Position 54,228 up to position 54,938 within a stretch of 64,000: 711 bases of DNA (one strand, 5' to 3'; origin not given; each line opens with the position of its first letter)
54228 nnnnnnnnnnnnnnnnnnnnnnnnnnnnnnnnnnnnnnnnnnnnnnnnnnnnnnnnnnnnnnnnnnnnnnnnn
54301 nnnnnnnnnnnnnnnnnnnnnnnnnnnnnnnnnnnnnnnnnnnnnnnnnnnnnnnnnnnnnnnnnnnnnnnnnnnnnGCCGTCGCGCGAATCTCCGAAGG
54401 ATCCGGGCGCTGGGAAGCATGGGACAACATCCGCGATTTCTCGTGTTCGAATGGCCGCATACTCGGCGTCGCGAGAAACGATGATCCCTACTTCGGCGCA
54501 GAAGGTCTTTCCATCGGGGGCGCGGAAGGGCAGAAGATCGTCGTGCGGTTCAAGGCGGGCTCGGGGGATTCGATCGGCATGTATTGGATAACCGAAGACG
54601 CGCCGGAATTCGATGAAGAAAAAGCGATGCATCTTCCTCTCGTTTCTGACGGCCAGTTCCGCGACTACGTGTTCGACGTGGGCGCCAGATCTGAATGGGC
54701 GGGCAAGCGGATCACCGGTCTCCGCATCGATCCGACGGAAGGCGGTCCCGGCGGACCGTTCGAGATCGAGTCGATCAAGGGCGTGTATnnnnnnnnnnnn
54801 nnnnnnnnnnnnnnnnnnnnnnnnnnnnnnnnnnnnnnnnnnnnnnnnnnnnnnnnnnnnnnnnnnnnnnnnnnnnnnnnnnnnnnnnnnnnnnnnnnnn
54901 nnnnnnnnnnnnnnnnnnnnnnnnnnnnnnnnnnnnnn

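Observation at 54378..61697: Five copies of an unassigned ~140-aa module ending in LR(I/L)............(I/L)ESIKG(V/L)Y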

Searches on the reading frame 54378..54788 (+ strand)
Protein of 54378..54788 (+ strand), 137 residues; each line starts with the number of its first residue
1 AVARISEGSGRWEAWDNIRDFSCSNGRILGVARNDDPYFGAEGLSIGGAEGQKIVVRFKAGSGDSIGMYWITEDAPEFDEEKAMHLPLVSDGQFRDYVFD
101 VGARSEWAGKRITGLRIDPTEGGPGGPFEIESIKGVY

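Call 5: search_protein_families(library=pfam, alignment_id=A1, max_evalue=10)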
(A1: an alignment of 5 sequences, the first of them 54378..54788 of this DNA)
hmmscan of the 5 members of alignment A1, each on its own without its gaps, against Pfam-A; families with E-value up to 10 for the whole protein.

A. member 1, window:54378-54788:+ (137 aa): 0 families

B. families by the number of members that match (of 5 scanned): 0 families

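Call 6: search_solved_structures(query=A1, max_evalue=10, show_alignments=2)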
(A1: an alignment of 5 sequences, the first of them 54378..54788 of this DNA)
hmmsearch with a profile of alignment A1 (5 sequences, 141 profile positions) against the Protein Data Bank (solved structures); distinct sequences matched with E-value up to 10: 2.
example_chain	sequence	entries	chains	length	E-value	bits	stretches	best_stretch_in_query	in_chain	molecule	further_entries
2ocs_A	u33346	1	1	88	0.16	15.5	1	37-79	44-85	Na(+)/H(+) exchange regulatory cofactor NHE-RF2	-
4p0c_A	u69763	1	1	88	0.39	14.2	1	37-70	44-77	Na(+)/H(+) exchange regulatory cofactor NHE-RF2/Lysophosphatidic acid receptor 2 chimeric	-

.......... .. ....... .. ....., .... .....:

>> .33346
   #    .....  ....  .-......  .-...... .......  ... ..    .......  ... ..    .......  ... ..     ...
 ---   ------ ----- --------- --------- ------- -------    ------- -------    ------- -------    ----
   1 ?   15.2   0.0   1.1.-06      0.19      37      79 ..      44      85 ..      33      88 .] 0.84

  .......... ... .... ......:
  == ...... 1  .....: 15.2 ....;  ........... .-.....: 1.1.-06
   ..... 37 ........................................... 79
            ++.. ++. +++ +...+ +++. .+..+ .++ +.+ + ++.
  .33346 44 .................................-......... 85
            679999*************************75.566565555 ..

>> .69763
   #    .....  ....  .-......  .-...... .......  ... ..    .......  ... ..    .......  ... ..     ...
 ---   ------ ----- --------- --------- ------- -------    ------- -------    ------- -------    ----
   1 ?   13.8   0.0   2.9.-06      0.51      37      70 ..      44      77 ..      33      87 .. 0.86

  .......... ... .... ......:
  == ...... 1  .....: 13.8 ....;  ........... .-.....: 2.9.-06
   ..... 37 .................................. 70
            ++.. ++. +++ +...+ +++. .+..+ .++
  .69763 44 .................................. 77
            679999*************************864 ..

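Call 8: find_homologous_proteins(query=A1, max_evalue=0.001)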
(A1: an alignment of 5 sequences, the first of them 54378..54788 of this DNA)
Query A1 (5 sequences) (137 aa, profile of the alignment): 3 proteins with E <= 0.001 among 3619 candidates.
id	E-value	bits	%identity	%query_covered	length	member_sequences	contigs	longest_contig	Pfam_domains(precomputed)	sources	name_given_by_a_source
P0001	1.3e-34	137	35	91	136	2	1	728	-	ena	-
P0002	1.3e-31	128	37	91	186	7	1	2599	-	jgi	jgi:hypothetical protein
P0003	2.0e-23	101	31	91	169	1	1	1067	-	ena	-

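Call 17: search_protein_representatives(alignment_id=A1)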
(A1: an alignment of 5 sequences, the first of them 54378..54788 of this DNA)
Query: 5 sequences, 141 profile positions. Proteins with E-value up to 0.001 (for the whole library): 2999; up to 1e-10: 1096; up to 1e-30: 103. The best 150 are listed.
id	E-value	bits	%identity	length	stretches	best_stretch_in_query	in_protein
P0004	1.7e-195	657.1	-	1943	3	1-141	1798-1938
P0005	1.4e-133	456.5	-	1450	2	1-141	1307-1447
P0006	1.4e-81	288.0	-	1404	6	11-138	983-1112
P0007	5.7e-73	260.1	-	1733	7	15-135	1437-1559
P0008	1.4e-65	236.1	-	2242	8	20-137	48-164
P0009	8.1e-65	233.6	-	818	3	12-138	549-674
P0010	1.6e-64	232.7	-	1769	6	24-127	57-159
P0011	5.7e-64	230.9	-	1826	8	12-130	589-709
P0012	4.8e-59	214.9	-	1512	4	14-137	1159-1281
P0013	8.6e-59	214.1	-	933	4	12-138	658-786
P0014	1.0e-56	207.4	-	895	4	12-137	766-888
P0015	3.0e-54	199.4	-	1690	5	13-137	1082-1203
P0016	4.9e-54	198.7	-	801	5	12-126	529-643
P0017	8.5e-52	191.4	-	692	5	12-138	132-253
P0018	1.0e-51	191.2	-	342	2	12-137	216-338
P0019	1.6e-51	190.5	-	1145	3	12-135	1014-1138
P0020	2.2e-51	190.1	-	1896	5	9-139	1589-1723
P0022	4.7e-49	182.5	-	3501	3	12-138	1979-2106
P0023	2.9e-48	180.0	-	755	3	21-137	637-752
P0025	1.7e-47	177.5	-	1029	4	5-138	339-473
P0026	1.0e-46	175.0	-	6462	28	24-91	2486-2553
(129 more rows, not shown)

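Call 22: search_protein_families(library=pfam, proteins=[P0006, P0009, P0013, P0014, P0016, P0017, P0018, P0019, P0023, P0025], max_evalue=0.01)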
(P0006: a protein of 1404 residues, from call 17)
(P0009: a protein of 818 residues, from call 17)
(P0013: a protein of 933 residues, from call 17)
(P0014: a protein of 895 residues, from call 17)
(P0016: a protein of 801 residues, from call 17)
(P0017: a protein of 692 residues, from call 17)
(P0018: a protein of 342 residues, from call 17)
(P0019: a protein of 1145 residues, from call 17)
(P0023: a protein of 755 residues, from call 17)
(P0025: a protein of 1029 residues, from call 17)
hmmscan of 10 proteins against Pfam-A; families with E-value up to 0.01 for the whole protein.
P0006 (1404 aa): 1 family
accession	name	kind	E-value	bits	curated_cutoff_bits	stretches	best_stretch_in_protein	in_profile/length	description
PF18884.5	TSP3_bac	-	0.0019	18.5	25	1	524-545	1-22/22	Bacterial TSP3 repeat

P0009 (818 aa): 0 families

P0013 (933 aa): 3 families
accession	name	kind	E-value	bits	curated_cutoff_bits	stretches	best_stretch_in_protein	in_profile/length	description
PF22633.2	F5_F8_type_C_2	-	4.3e-09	37.3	27.8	1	396-480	1-91/91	NedA-like, galactose-binding domain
PF13229.12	Beta_helix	-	5.1e-07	29.9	25.9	1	27-156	34-139/158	Right handed beta helix region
PF23882.1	DUF7235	-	0.0012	18.7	30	0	692-736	117-162/307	Family of unknown function (DUF7235)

P0014 (895 aa): 0 families

P0016 (801 aa): 0 families

P0017 (692 aa): 0 families

P0018 (342 aa): 1 family
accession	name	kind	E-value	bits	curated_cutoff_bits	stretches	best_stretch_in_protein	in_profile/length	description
PF16351.10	DUF4979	-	0.00071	20.3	28.9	0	112-175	53-113/165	Domain of unknown function (DUF4979)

P0019 (1145 aa): 1 family
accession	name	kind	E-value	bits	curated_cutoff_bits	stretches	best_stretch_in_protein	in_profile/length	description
PF22352.2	K319L-like_PKD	-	7.9e-10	39.1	27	1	462-544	1-84/84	K319L-like, PKD domain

P0023 (755 aa): 0 families

P0025 (1029 aa): 0 families

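Call 33: find_related_loci(query=A1, collection=genome_contigs, flank=6000)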
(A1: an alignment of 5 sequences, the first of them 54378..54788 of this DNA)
Query A1 (137 aa) in genome_contigs; peptide patterns used: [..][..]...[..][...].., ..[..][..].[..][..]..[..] (x = any residue, [..] = any of these).
155 stretches matched a pattern; 4 encode a relative of the query (tblastn E <= 1e-3); 4 distinct loci.
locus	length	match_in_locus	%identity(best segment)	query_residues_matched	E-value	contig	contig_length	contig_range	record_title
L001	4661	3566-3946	30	11-134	2e-16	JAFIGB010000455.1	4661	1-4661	MAG: Candidatus Sumerlaeia bacterium isolate coassembly_bin.29 k141_134577, whole genome shotgun sequence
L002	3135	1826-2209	33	7-134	2e-14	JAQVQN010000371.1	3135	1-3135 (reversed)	MAG: Kiritimatiellae bacterium isolate STF1_228 NODE_147370_length_3135_cov_1.760638_Sandtown_F1, whole genome shotgun s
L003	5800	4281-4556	35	45-136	8e-13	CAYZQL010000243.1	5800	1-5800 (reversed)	MAG TPA_asm: uncultured Lentisphaeraceae bacterium isolate SRP192927_co1_1047 genome assembly, contig: NODE_38959_length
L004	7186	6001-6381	30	11-134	1e-12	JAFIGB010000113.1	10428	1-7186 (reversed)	MAG: Candidatus Sumerlaeia bacterium isolate coassembly_bin.29 k141_82044, whole genome shotgun sequence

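Call 40: search_protein_families(library=pfam, alignment_id=A4, max_evalue=0.0001)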
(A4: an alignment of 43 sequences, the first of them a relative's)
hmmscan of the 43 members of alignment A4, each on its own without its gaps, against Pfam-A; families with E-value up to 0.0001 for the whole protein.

A. member 1, P0028 (852 aa): 1 family
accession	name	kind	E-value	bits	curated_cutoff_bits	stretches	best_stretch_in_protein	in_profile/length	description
PF13229.12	Beta_helix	-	1.6e-07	31.6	25.9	2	233-366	11-115/158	Right handed beta helix region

B. families by the number of members that match (of 43 scanned): 24 families
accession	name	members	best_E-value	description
PF14307.12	Glyco_tran_WbsX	5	3.8e-34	Glycosyltransferase WbsX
PF13229.12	Beta_helix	4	2.7e-13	Right handed beta helix region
PF18962.6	Por_Secre_tail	3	3.1e-11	Secretion system C-terminal sorting domain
PF00041.27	fn3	3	6.8e-10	Fibronectin type III domain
PF16317.11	Glyco_hydro_99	3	9.3e-09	Glycosyl hydrolase family 99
PF24606.1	CEMIP_beta-hel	2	2.9e-67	CEMIP beta-helix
PF10162.14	G8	2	4.1e-26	G8 domain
PF00404.24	Dockerin_1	2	2.4e-11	Dockerin type I domain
PF16656.11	Pur_ac_phosph_N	2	1.8e-05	Purple acid Phosphatase, N-terminal domain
PF18989.5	DUF5722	1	6e-79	Family of unknown function (DUF5722)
PF24517.2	CBM96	1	9.6e-29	Carbohydrate-binding module family 96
PF03781.23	FGE-sulfatase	1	2.2e-26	Sulfatase-modifying factor enzyme 1-like domain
PF00395.25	SLH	1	9.6e-21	S-layer homology domain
PF13385.13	Laminin_G_3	1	1.2e-16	Concanavalin A-like lectin/glucanases superfamily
PF00295.23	Glyco_hydro_28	1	3.3e-12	Glycosyl hydrolases family 28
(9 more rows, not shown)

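Call 55: find_related_loci(query=A1, collection=metagenome_contigs, flank=8000)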
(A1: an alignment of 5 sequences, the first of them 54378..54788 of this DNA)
Query A1 (137 aa) in metagenome_contigs; peptide patterns used: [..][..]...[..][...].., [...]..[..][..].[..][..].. (x = any residue, [..] = any of these).
554 stretches matched a pattern; 3 encode a relative of the query (tblastn E <= 1e-3); 3 distinct loci.
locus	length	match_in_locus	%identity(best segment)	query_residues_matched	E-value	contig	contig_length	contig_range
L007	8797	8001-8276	36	45-136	6e-14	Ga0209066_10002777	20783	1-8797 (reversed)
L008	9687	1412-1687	36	45-136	6e-14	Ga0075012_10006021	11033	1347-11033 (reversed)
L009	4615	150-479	29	12-123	1e-11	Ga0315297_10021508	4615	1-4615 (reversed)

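Call 56: find_related_loci(query=A1, collection=viral_contigs, flank=8000)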
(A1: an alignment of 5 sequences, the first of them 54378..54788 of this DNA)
Query A1 (137 aa) in viral_contigs; peptide patterns used: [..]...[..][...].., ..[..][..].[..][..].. (x = any residue, [..] = any of these).
55 stretches matched a pattern, but none encodes a relative of the query by tblastn (E <= 1e-3).

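Call 73: list_cluster_members(proteins=[P0006, P0007, P0008, P0010, P0011, P0012, P0015, P0020, P0022, P0026])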
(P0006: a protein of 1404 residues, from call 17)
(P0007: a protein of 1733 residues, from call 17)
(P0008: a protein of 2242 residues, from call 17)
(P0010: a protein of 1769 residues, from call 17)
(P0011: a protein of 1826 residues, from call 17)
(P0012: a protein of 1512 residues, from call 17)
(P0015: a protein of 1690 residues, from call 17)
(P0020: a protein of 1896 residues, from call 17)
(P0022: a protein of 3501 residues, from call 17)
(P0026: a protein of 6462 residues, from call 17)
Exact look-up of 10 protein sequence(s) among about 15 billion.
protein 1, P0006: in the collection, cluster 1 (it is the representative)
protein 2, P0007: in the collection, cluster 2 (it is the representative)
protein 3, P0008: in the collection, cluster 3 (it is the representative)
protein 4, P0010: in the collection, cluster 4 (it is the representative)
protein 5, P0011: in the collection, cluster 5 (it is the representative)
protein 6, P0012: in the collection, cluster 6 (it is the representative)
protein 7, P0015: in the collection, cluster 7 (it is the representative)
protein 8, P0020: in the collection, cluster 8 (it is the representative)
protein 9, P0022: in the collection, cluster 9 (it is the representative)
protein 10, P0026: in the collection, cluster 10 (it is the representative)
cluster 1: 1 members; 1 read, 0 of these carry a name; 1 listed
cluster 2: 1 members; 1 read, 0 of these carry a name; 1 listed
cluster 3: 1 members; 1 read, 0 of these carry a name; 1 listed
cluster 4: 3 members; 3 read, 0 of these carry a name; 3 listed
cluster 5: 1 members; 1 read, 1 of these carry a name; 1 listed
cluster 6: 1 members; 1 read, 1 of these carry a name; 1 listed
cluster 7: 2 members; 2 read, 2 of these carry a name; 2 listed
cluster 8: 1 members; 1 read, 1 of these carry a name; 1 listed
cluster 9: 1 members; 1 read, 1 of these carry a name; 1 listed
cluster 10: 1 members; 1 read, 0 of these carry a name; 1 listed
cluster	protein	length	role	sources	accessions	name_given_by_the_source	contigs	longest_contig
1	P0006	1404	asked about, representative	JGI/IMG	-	-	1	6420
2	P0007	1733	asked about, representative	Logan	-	-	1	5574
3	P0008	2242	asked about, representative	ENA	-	-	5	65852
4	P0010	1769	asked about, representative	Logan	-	-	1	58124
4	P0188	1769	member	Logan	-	-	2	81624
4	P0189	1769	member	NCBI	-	-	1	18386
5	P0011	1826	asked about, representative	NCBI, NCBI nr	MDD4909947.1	MAG: Ig-like domain-containing protein [Candidatus Omnitrophica bacterium] | Ig-like domain-containing protein [Candidatus Omnitrophota bacterium]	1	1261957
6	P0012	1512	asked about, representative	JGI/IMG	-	hypothetical protein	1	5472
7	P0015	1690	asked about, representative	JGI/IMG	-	hypothetical protein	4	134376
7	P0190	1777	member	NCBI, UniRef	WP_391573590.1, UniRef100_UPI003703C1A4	S-layer homology domain-containing protein [Cohnella sp.] | S-layer homology domain-containing protein n=1 Tax=Cohnella sp. TaxID=1883426 ...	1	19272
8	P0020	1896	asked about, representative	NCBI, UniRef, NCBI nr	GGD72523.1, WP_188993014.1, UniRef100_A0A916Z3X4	discoidin domain-containing protein [Paenibacillus nasutitermitis] | F5/8 type C domain-containing protein n=1 Tax=Paenibacillus nasutitermitis TaxID=1652958 ...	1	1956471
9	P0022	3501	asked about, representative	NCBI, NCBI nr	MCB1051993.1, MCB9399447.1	MAG: hypothetical protein H6510_16660 [Acidobacteria bacterium] | hypothetical protein [Acidobacteriota bacterium]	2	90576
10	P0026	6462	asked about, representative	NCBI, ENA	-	-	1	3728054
